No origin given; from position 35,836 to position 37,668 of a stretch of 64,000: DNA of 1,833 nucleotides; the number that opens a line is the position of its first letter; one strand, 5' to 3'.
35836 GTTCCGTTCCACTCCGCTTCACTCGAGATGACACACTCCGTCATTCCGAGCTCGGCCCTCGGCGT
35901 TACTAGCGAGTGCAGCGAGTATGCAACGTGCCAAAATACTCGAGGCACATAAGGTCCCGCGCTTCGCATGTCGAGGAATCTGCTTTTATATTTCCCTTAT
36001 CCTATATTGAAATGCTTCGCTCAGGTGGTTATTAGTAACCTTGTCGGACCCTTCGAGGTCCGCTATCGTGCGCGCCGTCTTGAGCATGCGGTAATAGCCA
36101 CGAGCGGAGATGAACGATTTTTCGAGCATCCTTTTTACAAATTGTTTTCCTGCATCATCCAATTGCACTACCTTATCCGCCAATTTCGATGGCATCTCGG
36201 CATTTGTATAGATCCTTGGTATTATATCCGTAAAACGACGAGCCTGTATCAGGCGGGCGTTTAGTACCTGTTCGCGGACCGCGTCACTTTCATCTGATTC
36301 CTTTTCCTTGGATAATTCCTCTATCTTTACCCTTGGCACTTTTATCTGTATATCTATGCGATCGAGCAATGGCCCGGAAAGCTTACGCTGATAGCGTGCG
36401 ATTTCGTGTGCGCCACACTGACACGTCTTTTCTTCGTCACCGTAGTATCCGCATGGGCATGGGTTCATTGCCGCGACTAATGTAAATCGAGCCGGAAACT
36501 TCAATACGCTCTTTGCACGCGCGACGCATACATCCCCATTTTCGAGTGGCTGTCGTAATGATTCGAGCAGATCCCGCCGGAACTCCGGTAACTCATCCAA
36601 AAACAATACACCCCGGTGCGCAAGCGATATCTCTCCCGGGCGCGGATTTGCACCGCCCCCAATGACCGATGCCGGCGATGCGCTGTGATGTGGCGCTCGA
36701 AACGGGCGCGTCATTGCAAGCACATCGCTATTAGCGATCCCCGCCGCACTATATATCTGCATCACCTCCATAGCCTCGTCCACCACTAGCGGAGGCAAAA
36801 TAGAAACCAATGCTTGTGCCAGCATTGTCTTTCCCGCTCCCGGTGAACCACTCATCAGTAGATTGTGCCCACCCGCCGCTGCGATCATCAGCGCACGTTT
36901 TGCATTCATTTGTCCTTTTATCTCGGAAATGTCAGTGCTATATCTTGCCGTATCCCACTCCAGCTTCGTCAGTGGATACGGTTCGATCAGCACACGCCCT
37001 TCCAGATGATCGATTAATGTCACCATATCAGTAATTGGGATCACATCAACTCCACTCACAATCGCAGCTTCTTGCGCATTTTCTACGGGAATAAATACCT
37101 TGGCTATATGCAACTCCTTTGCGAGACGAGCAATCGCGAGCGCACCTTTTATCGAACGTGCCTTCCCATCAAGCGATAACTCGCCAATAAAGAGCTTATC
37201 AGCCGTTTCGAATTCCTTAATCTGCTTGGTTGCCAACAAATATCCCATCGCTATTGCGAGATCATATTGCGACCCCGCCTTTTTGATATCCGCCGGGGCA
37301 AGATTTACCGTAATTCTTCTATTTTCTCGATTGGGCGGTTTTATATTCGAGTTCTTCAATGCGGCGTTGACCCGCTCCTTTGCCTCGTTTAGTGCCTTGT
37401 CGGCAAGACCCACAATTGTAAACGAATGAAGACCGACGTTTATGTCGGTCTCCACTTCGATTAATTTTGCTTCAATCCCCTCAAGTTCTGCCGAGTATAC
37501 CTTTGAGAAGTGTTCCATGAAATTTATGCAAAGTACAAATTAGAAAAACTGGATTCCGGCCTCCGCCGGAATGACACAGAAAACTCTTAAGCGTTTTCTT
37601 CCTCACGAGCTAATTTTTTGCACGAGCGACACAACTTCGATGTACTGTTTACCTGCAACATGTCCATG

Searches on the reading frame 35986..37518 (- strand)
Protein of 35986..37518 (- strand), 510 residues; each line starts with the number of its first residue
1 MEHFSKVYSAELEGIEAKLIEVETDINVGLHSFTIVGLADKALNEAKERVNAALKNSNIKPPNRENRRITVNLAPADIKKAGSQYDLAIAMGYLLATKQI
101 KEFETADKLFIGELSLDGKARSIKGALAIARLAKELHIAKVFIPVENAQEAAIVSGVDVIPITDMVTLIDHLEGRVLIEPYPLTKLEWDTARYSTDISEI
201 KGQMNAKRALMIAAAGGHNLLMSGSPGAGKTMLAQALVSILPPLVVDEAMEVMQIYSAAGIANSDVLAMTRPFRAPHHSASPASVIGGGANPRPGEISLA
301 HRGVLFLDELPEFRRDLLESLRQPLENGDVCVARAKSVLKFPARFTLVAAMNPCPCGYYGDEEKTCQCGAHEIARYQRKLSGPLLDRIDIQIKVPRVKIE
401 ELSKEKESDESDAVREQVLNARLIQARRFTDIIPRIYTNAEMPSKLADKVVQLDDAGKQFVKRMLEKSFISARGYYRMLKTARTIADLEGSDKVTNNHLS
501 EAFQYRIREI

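Call 16: search_protein_families(library=ncbifam, proteins=[window:35986-37518:-])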
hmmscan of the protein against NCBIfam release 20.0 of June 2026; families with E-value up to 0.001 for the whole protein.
window:35986-37518:- (510 aa): 11 families
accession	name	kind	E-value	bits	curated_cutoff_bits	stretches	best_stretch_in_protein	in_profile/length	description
TIGR00368.1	TIGR00368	hypoth_equivalog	3.1e-171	570.4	362.4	1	7-506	1-499/499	YifB family Mg chelatase-like AAA ATPase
NF007365.0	PRK09862.1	equivalog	1.4e-114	383.4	530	1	7-507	6-493/506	YifB family Mg chelatase-like AAA ATPase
TIGR02442.1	Cob-chelat-sub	hypoth_equivalog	5.5e-13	48.2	779.45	1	290-353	116-179/641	putative cobaltochelatase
TIGR02902.1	spore_lonB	equivalog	2e-10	39.9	723.3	1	48-170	410-528/531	ATP-dependent protease LonB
TIGR00764.1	lon_rel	equivalog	3.1e-08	32.7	516.6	1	197-245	17-65/608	ATP-dependent protease LonB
TIGR02903.1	spore_lon_C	equivalog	2.7e-07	29.5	678.8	0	86-168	531-610/615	Lon family ATP-dependent protease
TIGR02030.1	BchI-ChlI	equivalog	3.8e-07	29.6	466.95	1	293-501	123-304/337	magnesium chelatase ATPase subunit I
TIGR02031.1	BchD-ChlD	equivalog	5.1e-07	28.8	499.55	1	206-354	3-144/608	magnesium chelatase ATPase subunit D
NF038308.1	RNA_repair_RtcR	equivalog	3.7e-05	22.8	650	0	288-317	265-294/530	RNA repair transcriptional activator RtcR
TIGR02329.1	propionate_PrpR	equivalog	0.00033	19.4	499.2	0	121-330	147-336/526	propionate catabolism operon regulatory protein PrpR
NF040949.1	minchrom_main_MCM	domain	0.00057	18.3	940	0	295-359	382-445/682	minichromosome maintenance protein MCM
